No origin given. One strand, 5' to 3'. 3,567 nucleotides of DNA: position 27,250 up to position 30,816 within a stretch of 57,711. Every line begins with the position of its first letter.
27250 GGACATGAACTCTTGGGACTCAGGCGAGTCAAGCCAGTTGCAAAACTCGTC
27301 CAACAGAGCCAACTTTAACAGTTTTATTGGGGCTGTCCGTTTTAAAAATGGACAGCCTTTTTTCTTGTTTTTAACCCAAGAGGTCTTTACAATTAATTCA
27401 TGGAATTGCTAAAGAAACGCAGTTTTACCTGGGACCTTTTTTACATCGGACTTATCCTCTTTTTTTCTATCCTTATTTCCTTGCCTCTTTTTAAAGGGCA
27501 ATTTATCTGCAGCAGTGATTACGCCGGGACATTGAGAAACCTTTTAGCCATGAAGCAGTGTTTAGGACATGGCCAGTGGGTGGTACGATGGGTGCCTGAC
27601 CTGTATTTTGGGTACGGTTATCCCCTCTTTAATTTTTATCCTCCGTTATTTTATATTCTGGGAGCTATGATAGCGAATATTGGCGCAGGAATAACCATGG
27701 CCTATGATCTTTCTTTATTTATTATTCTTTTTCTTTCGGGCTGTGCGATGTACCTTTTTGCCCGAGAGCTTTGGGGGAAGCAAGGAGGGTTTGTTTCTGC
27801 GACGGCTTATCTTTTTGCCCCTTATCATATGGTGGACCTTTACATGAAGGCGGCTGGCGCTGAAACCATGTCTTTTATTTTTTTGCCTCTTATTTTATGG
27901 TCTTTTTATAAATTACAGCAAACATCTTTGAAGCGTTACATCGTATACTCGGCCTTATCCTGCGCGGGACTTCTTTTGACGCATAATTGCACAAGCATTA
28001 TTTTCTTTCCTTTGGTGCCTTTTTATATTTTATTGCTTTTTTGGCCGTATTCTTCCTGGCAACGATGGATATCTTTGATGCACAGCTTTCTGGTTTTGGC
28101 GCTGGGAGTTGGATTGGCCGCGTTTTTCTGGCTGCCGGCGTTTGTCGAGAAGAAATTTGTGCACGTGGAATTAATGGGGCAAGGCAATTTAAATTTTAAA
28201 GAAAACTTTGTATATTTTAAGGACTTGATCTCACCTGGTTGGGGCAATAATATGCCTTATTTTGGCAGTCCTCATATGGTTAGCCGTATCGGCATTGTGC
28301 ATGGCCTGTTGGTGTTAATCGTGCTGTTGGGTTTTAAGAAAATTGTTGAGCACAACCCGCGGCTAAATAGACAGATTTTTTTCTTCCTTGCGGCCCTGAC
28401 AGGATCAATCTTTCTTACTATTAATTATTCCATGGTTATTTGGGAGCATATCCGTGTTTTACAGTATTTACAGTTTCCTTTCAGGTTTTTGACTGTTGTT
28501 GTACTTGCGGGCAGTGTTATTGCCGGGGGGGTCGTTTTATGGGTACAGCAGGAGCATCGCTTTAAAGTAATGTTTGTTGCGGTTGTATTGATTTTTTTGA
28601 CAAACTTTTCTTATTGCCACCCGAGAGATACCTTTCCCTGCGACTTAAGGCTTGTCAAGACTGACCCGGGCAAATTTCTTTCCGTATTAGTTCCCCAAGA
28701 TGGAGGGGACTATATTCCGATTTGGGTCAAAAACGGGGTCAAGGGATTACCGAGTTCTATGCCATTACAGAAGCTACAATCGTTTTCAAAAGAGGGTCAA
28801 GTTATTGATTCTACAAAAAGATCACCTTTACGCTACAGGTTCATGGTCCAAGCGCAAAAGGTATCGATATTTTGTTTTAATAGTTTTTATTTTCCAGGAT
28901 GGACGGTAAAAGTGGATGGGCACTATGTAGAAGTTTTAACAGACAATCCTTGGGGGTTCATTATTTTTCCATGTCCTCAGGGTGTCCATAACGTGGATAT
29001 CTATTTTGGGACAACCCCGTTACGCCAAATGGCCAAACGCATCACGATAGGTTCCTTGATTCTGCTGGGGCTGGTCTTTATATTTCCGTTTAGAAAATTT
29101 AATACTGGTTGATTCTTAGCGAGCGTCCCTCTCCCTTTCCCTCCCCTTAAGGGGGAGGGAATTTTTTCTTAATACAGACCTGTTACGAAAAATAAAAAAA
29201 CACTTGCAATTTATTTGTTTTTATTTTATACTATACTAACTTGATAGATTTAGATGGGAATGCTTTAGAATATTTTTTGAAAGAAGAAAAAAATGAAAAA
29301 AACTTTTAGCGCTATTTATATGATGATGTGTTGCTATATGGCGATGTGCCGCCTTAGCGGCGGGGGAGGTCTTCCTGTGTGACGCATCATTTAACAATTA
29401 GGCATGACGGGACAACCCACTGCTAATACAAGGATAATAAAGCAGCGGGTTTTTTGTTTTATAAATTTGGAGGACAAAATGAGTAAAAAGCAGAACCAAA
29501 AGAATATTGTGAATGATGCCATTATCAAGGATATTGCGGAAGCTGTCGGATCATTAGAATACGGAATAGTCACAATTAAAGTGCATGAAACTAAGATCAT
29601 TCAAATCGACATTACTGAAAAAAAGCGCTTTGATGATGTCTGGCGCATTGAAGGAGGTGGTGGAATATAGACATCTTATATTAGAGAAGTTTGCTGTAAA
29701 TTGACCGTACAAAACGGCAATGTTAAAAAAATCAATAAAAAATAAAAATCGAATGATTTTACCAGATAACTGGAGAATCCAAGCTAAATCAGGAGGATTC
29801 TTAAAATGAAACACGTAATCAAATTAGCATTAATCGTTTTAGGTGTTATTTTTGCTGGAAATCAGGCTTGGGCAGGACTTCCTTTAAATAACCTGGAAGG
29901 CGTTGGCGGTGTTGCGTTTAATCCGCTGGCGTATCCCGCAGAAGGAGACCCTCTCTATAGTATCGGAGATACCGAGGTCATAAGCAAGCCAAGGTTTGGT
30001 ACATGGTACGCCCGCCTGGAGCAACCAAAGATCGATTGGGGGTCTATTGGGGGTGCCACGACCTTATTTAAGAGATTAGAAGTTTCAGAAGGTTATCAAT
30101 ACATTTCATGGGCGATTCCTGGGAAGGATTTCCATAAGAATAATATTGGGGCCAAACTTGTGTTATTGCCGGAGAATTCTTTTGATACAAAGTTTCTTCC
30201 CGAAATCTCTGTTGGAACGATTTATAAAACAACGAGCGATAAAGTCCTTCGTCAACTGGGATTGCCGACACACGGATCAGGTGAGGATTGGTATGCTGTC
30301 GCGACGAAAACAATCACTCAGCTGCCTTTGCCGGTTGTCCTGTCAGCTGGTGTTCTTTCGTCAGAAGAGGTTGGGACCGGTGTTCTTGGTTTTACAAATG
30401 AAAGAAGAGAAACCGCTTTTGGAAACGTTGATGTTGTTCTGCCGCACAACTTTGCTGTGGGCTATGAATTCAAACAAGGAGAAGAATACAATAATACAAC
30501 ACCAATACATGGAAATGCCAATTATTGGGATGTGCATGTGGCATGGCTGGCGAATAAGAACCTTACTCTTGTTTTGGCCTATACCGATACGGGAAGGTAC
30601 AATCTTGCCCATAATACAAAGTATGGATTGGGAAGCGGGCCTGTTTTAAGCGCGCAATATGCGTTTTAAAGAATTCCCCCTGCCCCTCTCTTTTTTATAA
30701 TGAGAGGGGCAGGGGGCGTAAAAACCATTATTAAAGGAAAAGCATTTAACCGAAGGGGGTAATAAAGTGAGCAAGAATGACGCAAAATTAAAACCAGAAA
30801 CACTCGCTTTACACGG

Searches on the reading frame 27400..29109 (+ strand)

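Call 9: search_protein_families(library=pfam, proteins=[window:27400-29109:+])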
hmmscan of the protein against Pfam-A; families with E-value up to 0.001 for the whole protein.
window:27400-29109:+ (570 aa): 1 family
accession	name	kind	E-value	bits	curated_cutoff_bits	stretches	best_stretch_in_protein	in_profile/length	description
PF10131.15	PTPS_related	-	7.6e-16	58.1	26.4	1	77-401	1-300/621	6-pyruvoyl-tetrahydropterin synthase related domain; membrane protein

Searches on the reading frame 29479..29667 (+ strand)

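Call 9: search_protein_families(library=pfam, proteins=[window:29479-29667:+])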
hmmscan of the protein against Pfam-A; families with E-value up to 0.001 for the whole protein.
window:29479-29667:+ (63 aa): 1 family
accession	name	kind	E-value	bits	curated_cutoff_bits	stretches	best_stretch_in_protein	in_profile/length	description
PF10055.14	DUF2292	-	3.5e-12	46.2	22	1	16-51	2-37/37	Uncharacterized small protein (DUF2292)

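Call 69: search_protein_families(library=ncbifam, proteins=[window:29479-29667:+])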
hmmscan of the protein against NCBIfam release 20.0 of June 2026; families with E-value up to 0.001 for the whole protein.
window:29479-29667:+ (63 aa): 1 family
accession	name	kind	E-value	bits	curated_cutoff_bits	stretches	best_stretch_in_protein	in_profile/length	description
NF033785.1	sulfur_OscA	equivalog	2.6e-06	27.4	85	1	14-52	15-53/60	sulfur starvation response protein OscA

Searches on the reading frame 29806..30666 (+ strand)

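Call 9: search_protein_families(library=pfam, proteins=[window:29806-30666:+])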
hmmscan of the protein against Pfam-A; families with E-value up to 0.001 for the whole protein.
window:29806-30666:+ (287 aa): 1 family
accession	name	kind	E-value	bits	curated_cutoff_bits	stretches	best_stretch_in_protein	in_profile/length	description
PF11231.14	DUF3034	-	1.3e-20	74.5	25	1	71-266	39-242/255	Protein of unknown function (DUF3034)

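Call 69: search_protein_families(library=ncbifam, proteins=[window:29806-30666:+])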
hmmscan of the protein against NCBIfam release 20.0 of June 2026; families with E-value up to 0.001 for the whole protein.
window:29806-30666:+ (287 aa): 0 families
